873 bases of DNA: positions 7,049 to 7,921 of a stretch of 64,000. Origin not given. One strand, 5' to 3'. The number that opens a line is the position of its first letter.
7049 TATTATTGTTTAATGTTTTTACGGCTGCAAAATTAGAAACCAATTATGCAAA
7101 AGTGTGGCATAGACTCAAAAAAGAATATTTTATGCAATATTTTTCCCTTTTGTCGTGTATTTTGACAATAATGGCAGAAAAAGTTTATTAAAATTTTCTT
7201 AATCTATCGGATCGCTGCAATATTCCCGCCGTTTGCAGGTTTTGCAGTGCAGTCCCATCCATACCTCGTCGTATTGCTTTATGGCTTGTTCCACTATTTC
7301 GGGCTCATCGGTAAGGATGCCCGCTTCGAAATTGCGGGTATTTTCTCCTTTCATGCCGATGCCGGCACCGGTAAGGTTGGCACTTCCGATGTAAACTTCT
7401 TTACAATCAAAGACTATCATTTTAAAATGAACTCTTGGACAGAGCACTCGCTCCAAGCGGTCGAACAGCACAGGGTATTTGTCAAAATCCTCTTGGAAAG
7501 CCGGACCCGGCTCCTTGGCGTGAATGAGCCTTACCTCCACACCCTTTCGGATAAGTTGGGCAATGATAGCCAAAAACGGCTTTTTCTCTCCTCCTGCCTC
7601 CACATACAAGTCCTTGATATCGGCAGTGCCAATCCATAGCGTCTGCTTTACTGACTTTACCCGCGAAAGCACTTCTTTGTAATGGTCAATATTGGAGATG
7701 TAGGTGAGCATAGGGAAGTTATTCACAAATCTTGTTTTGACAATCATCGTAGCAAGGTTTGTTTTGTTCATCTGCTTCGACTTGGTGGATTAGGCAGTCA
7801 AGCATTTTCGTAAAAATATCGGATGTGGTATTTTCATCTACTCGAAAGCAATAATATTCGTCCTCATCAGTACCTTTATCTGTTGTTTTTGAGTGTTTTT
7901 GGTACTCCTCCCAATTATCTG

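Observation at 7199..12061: Coupled GmrSD-like + DUF262-only + single-HKD PLD nuclease operon: candidate three-component modification-dependent defence system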

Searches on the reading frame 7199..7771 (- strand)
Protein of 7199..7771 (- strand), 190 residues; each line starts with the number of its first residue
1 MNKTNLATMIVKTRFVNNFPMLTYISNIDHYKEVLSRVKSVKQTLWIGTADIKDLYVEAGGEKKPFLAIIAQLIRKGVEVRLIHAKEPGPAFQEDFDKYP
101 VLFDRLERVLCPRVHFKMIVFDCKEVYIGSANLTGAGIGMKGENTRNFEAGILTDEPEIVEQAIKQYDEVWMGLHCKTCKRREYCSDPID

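Call 3: search_protein_families(library=pfam, proteins=[window:7199-7771:-], max_evalue=0.01)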
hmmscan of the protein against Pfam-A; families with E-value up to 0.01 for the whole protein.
window:7199-7771:- (190 aa): 3 families
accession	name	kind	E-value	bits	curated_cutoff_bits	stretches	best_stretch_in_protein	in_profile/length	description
PF13091.12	PLDc_2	-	1.9e-12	47.6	27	1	38-171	5-132/132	PLD-like domain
PF00614.28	PLDc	-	2.9e-05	24.4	21.9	1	113-135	4-26/28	Phospholipase D Active site motif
PF09565.16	RE_NgoFVII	-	0.0044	16.8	23.8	1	112-169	91-147/162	NgoFVII restriction endonuclease N-terminal PLD domain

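Call 4: search_protein_families(library=padloc, proteins=[window:7199-7771:-], max_evalue=0.01)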
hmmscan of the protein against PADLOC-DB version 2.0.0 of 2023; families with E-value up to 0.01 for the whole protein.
window:7199-7771:- (190 aa): 20 families
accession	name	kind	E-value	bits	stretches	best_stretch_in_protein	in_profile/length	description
PDLC02614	DrmC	-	3.2e-08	31.5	1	68-161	51-142/153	DrmC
PDLC02585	DrmC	-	1.8e-06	25.7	1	112-162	192-236/253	DrmC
PDLC02597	DrmC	-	2.3e-06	25.6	1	113-160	184-225/242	DrmC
PDLC02588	DrmC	-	3.4e-06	24.9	1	112-165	191-238/256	DrmC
PDLC02587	DrmC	-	5.7e-06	23.5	1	114-169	205-254/267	DrmC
PDLC02606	DrmC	-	7e-06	23.9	1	106-163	115-166/182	DrmC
PDLC02599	DrmC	-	2.1e-05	21.6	1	114-172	85-137/387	DrmC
PDLC02601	DrmC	-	2.6e-05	21.8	1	114-171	235-285/295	DrmC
PDLC03922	MkoB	-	2.9e-05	21.5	1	70-165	511-597/610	-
PDLC02604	DrmC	-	5.4e-05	21.7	1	114-171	32-82/92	DrmC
PDLC02608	DrmC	-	6.1e-05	20.9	1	113-168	100-149/162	DrmC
PDLC02607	DrmC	-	7e-05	20.3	1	114-167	203-250/265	DrmC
PDLC02615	DrmC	-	0.00043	17.7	1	103-157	146-195/218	DrmC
PDLC02602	DrmC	-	0.00062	16.9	1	112-162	196-240/381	DrmC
PDLC02605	DrmC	-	0.0012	16.6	1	114-169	209-258/270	DrmC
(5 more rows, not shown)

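Call 5: search_protein_families(library=ncbifam, proteins=[window:7199-7771:-], max_evalue=0.01)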
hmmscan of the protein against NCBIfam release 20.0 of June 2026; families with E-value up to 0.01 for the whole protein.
window:7199-7771:- (190 aa): 2 families
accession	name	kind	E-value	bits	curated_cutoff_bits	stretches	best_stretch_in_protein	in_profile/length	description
NF038319.1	DISARM_DrmC_I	equivalog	5.4e-09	35.9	133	1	112-168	182-232/236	DISARM system phospholipase D-like protein DrmC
NF010492.0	PRK13912.1-3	equivalog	0.00015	21.4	297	1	114-170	121-171/178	nuclease NucT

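Call 30: find_related_loci(query=A2, collection=metagenome_contigs, flank=7000)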
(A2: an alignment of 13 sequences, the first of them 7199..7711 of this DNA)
Query A2 (170 aa) in metagenome_contigs; peptide patterns used: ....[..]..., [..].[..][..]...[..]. (x = any residue, [..] = any of these).
600 stretches matched a pattern (row limit reached: there are more); 589 encode a relative of the query (tblastn E <= 1e-3); the best 80 are kept; 80 distinct loci.
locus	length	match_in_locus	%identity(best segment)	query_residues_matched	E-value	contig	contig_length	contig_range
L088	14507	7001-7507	86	1-169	6e-101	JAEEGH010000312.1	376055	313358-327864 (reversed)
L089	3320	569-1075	86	1-169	4e-102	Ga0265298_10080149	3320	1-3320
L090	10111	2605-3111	85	1-169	3e-99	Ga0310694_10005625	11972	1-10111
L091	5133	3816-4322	85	1-169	2e-99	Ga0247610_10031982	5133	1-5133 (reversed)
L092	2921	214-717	85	2-169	2e-101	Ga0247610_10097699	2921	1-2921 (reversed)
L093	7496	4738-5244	83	1-169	5e-99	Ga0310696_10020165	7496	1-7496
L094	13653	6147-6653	84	1-169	1e-98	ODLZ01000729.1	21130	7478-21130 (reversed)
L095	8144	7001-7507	85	1-169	1e-98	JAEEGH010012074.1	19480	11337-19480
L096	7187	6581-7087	86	1-169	1e-98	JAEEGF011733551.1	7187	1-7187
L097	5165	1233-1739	84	1-169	3e-98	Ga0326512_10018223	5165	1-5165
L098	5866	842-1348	84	1-169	8e-98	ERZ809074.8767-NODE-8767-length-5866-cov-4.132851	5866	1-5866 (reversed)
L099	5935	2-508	84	1-169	5e-98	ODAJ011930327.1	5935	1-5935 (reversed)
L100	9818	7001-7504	85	2-169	7e-98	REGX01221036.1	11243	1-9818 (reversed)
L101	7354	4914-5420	83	1-169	1e-97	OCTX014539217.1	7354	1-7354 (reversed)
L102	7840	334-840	83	1-169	3e-97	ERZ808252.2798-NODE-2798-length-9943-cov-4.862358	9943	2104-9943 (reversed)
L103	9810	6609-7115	83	1-169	3e-97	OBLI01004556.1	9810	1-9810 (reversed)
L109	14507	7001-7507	82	1-169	7e-97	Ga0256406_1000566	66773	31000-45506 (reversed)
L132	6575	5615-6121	79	1-169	2e-93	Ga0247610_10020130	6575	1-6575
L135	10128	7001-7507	79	1-169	4e-93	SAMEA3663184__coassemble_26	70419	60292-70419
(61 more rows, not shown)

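Call 34: search_protein_families(library=pfam, alignment_id=A3, max_evalue=0.001)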
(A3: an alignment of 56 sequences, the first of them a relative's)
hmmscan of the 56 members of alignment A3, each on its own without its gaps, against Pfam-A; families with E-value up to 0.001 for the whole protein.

A. member 1, L088:5654-6976:+ (440 aa): 2 families
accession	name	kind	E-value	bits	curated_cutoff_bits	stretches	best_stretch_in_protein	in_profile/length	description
PF13635.12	DUF4143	-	5.6e-33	114.4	28.1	1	230-389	2-159/160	Domain of unknown function (DUF4143)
PF13173.12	AAA_14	-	3.5e-21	76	27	1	19-156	2-128/129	AAA domain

B. families by the number of members that match (of 56 scanned): 24 families
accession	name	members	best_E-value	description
PF03235.19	GmrSD_N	20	2.2e-33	GmrSD restriction endonuclease, N-terminal domain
PF07510.16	GmrSD_C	12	1e-16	GmrSD restriction endonucleases, C-terminal domain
PF14281.12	PDDEXK_4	7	4e-42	PD-(D/E)XK nuclease superfamily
PF13173.12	AAA_14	4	7.8e-28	AAA domain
PF10117.15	McrBC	3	7.7e-56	McrBC 5-methylcytosine restriction system component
PF13401.12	AAA_22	3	7e-08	AAA domain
PF03747.19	ADP_ribosyl_GH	2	1.2e-38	ADP-ribosylglycohydrolase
PF13635.12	DUF4143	2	5.6e-33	Domain of unknown function (DUF4143)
PF13310.11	Virulence_RhuM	2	9.6e-21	Virulence protein RhuM family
PF00929.31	RNase_T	2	8.6e-17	Exonuclease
PF16473.11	Rv2179c-like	2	3.9e-14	3'-5' exoribonuclease Rv2179c-like domain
PF02661.23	Fic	2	1.1e-12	Fic/DOC family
PF01637.24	ATPase_2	2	3.2e-11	ATPase domain predominantly from Archaea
PF07693.20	KAP_NTPase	2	0.00011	KAP family P-loop domain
PF00078.32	RVT_1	1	1.7e-22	Reverse transcriptase (RNA-dependent DNA polymerase)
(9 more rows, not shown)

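Call 51: search_solved_structures(query=A2, max_evalue=1, show_alignments=2)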
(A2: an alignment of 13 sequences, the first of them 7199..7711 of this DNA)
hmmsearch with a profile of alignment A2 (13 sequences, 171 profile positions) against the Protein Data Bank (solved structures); distinct sequences matched with E-value up to 1: 16.
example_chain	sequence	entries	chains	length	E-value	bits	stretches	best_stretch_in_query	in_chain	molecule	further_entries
7e0m_A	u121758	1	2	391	3.1e-05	26.8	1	32-141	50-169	Phospholipase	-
8q1k_A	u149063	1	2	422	0.00036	23.4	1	41-115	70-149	5'-3' exonuclease PLD3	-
8s86_A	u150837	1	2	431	0.00038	23.3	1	41-115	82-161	5'-3' exonuclease PLD3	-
8q1x_A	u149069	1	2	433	0.00039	23.3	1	41-115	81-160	5'-3' exonuclease PLD3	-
9vbg_A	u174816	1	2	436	0.00039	23.2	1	41-115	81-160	5'-3' exonuclease PLD3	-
8v5t_A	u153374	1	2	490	0.00053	22.8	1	41-115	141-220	5'-3' exonuclease PLD3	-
30ie_B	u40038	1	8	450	0.0029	20.4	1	46-115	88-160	Virion nicking-joining enzyme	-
8v05_A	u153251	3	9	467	0.0061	19.4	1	41-115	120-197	5'-3' exonuclease PLD3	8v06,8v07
9vbh_A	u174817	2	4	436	0.013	18.3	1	41-115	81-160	5'-3' exonuclease PLD3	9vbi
6ehi_A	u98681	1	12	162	0.14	14.9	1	50-150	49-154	Nuclease NucT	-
1byr_A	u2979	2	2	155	0.3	13.9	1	56-153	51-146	PROTEIN (ENDONUCLEASE)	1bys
4qqr_A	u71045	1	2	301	0.69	12.7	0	115-152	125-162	3,5-epimerase/4-reductase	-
9vbj_A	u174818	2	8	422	0.77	12.5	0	89-115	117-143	5'-3' exonuclease PLD4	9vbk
9lkx_K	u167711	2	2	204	0.79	12.5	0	95-153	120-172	Mitochondrial cardiolipin hydrolase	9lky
6u8z_A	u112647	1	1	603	0.87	12.4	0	95-145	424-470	Phospholipase D1,Phospholipase D1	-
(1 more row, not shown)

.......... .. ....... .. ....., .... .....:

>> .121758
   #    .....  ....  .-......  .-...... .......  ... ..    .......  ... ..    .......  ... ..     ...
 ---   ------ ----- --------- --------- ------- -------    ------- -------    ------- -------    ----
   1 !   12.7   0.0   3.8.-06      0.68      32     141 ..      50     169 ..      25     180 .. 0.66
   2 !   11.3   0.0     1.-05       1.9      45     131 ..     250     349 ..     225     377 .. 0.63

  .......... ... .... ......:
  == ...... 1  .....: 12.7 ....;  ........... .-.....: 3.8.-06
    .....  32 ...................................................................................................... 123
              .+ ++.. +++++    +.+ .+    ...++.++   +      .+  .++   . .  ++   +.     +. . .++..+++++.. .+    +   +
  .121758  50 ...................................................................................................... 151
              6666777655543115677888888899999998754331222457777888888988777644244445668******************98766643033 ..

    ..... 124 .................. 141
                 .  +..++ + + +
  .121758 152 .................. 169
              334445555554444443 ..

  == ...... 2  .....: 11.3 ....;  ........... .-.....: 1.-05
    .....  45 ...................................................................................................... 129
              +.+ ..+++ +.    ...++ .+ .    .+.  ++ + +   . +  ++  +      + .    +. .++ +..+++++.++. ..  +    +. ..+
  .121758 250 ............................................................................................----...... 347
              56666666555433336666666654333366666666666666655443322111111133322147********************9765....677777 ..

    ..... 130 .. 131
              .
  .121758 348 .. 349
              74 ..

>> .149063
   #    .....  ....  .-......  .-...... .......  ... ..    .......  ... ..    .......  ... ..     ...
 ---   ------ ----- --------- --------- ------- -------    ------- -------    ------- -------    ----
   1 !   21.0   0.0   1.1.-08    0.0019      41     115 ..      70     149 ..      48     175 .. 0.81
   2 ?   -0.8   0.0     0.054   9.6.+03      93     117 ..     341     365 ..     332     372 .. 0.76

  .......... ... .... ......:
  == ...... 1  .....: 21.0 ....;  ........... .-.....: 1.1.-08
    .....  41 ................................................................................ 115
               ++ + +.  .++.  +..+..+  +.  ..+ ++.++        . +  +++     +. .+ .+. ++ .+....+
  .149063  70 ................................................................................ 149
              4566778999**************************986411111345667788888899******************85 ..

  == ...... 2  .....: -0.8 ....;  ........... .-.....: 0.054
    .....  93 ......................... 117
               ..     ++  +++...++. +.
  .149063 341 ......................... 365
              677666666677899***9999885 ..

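Call 52: search_protein_families(library=pfam, proteins=[L093:6854-7162:+, L094:9326-10711:+, L094:10672-11334:+, L098:5102-5566:+], max_evalue=0.001)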
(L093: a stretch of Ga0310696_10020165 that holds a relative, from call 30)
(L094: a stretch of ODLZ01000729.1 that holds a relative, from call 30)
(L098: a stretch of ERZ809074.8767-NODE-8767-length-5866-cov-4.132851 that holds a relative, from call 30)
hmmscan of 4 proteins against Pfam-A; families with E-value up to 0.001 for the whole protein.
L093:6854-7162:+ (102 aa): 0 families

L094:9326-10711:+ (461 aa): 2 families
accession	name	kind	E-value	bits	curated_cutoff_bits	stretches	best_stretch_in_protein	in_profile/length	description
PF13519.12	VWA_2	-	1.2e-06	29.5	27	1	308-407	2-106/107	von Willebrand factor type A domain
PF05762.20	VWA_CoxE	-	7.7e-06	25.9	26.4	1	297-435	48-187/222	VWA domain containing CoxE-like protein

L094:10672-11334:+ (220 aa): 3 families
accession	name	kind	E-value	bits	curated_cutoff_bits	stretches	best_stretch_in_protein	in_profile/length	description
PF01863.23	YgjP-like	-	3e-21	76.8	26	1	44-183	57-195/207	YgjP-like, metallopeptidase domain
PF10263.15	SprT-like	-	0.00011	22.4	25.6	1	125-165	28-72/108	SprT-like family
PF08325.16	WLM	-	0.00013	22.5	26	1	149-183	78-112/190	WLM domain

L098:5102-5566:+ (154 aa): 0 families

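Call 77: find_homologous_proteins(query=window:7199-7711:-, max_evalue=0.001)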
Query window:7199-7711:- (170 aa): 8000 proteins with E <= 0.001 among 8000 candidates; the best 120 are listed.
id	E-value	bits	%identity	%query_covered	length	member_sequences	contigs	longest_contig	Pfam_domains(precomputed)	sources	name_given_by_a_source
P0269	6.4e-106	369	96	98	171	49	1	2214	PF13091.13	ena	-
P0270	2.0e-103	361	93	99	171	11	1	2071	PF13091.13,PF00614.29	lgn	-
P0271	1.6e-96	339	86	99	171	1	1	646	PF13091.13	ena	-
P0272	3.0e-96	338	86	99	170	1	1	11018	PF13091.13,PF00614.29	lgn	-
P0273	3.7e-96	338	86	99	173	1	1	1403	PF13091.13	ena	-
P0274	4.1e-96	338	86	99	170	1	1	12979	PF13091.13,PF00614.29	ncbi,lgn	-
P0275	5.5e-96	337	86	99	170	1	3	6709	PF13091.13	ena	-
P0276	5.7e-96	337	85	99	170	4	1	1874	PF13091.13,PF00614.29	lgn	-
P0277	6.1e-96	337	85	99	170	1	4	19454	PF13091.13,PF00614.29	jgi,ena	jgi:phosphatidylserine/phosphatidylglycerophosphate/cardiolipin synthase-like enzyme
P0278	1.4e-95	336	86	99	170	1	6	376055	PF13091.13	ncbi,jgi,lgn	jgi:phosphatidylserine/phosphatidylglycerophosphate/cardiolipin synthase-like enzyme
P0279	1.5e-95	336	86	99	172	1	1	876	PF13091.13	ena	-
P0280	1.5e-95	336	86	99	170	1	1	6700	PF13091.13,PF00614.29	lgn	-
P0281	1.5e-95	336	86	99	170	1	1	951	PF13091.13,PF00614.29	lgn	-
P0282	3.2e-95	335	85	99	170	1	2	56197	PF13091.13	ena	-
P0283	4.5e-95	334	85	99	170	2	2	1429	PF13091.13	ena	-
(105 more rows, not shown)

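Call 85: predict_structure(alignment_id=A5)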
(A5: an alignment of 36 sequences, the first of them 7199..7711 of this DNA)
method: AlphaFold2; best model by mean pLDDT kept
length: 170 residues; sequences in the alignment: 36
mean_pLDDT: 45.4   pTM: 0.42
mean pLDDT of the five models: 45.4, 43.1, 41.8, 39.7, 37.6
residues with pLDDT >= 90: 0; 70-90: 6; 50-70: 56; < 50: 108
segments of 3 or more residues with pLDDT < 50: 1-8, 17-30, 89-141, 143-170
pLDDT, mean of each block of 10 residues (from residue 1): 44 47 40 55 67 63 55 70 59 36 28 27 35 41 43 32 28
secondary structure, 60 per line:
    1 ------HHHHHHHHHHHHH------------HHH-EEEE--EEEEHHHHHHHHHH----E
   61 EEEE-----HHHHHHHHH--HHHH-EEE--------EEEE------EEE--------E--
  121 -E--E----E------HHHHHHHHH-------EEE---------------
elements in order: H7-19 E36-39 E42-45 H46-55 E60-64 H70-78 H81-84 E86-88 E97-100 E107-109 H137-145 E153-155

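Call 108: search_protein_families(library=pfam, proteins=[L103:2493-4439:+, L103:4436-6604:+, L109:5027-6991:+, L132:3353-5593:+, L135:5613-7004:+, L088:5654-6976:+], max_evalue=0.001)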
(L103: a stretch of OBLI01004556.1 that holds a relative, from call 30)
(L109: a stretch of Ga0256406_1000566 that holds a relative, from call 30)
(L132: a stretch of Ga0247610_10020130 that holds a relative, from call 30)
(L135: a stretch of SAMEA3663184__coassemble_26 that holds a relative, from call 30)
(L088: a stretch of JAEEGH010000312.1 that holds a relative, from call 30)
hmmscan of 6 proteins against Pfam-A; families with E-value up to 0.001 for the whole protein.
L103:2493-4439:+ (648 aa): 2 families
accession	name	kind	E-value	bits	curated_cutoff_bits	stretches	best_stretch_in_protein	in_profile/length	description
PF03235.19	GmrSD_N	-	3.6e-26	92.9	33.2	1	16-217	3-198/199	GmrSD restriction endonuclease, N-terminal domain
PF07510.16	GmrSD_C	-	0.00096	19.5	23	1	564-617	78-119/138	GmrSD restriction endonucleases, C-terminal domain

L103:4436-6604:+ (722 aa): 1 family
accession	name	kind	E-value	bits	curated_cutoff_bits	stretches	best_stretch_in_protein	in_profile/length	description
PF03235.19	GmrSD_N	-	7.6e-24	85.4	33.2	1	7-220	1-199/199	GmrSD restriction endonuclease, N-terminal domain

L109:5027-6991:+ (654 aa): 2 families
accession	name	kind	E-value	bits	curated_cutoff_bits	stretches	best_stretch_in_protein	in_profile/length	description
PF03235.19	GmrSD_N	-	9.5e-33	114.4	33.2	1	10-210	1-199/199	GmrSD restriction endonuclease, N-terminal domain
PF07510.16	GmrSD_C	-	7.1e-10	39.4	23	1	522-640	26-137/138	GmrSD restriction endonucleases, C-terminal domain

L132:3353-5593:+ (746 aa): 2 families
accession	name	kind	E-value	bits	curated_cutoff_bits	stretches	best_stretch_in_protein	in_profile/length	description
PF03235.19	GmrSD_N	-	1.4e-30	107.4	33.2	1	160-372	3-195/199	GmrSD restriction endonuclease, N-terminal domain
PF07510.16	GmrSD_C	-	1.9e-10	41.2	23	1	616-728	17-127/138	GmrSD restriction endonucleases, C-terminal domain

L135:5613-7004:+ (463 aa): 1 family
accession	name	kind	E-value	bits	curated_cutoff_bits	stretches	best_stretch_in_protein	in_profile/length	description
PF10117.15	McrBC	-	5.6e-50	170.5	23.9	1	80-403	2-318/318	McrBC 5-methylcytosine restriction system component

L088:5654-6976:+ (440 aa): 2 families
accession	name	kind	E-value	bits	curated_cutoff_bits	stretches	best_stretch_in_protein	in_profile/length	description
PF13635.12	DUF4143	-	5.6e-33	114.4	28.1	1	230-389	2-159/160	Domain of unknown function (DUF4143)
PF13173.12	AAA_14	-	3.5e-21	76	27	1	19-156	2-128/129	AAA domain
